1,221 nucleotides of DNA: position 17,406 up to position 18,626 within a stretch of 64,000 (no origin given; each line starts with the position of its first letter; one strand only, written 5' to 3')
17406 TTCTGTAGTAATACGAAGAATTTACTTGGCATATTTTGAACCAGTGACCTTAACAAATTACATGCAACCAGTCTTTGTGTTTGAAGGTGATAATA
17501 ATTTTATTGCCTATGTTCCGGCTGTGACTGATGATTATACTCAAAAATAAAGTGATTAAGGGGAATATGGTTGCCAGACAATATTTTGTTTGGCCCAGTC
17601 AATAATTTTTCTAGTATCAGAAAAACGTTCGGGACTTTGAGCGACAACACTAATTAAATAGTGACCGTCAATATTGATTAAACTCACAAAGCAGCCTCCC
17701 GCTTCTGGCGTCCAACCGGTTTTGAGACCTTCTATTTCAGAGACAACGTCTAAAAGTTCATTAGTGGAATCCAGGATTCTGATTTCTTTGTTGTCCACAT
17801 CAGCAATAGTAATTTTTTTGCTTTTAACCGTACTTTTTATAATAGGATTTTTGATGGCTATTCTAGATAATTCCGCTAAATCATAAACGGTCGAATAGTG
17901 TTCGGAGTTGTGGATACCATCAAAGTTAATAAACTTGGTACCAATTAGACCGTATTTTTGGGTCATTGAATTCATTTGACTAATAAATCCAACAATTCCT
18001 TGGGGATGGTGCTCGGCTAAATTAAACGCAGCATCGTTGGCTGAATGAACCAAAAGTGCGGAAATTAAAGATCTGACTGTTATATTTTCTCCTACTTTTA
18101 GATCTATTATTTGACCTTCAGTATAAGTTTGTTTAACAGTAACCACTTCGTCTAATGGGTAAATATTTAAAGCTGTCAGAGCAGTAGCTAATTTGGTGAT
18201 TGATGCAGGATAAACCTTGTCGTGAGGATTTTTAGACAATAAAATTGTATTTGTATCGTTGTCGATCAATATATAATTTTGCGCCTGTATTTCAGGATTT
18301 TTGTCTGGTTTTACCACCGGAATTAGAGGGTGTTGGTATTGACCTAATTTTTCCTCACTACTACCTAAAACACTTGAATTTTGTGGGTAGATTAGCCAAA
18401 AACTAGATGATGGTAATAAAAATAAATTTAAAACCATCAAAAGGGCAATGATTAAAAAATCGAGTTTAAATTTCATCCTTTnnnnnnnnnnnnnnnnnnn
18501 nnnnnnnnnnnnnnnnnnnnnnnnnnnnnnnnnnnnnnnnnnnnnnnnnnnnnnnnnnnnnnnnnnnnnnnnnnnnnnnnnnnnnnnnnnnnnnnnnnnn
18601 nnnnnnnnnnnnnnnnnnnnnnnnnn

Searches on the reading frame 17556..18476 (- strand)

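Call 7: search_protein_families(library=ncbifam, proteins=[window:17556-18476:-])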
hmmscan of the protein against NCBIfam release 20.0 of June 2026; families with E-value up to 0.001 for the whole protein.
window:17556-18476:- (306 aa): 7 families
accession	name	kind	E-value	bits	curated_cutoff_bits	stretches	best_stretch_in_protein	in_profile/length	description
NF000471.1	vanY_of_D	exception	1.8e-29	103.1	625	1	50-296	84-352/354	transpeptidase-like D-Ala-D-Ala carboxypeptidase VanY-D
NF008489.0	PRK11397.1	equivalog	4.4e-29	101.4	610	1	58-299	30-283/389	serine-type D-Ala-D-Ala carboxypeptidase DacD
NF008668.0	PRK11669.1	equivalog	4.2e-26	91.8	294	1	58-281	35-263/316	D-alanyl-D-alanine endopeptidase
NF007445.0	PRK10001.1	equivalog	4.9e-21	75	765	1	59-295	33-281/400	serine-type D-Ala-D-Ala carboxypeptidase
NF008059.0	PRK10793.1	equivalog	1.4e-20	73.4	694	1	60-294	41-287/403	D-alanyl-D-alanine carboxypeptidase DacA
NF038273.1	strep_PBP3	exception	5.8e-17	61.8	490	1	61-298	24-291/407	D-alanyl-D-alanine carboxypeptidase PBP3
NF038258.2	PBP4_Staph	exception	1.2e-10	40.8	500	1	69-254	45-253/366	penicillin-binding protein PBP4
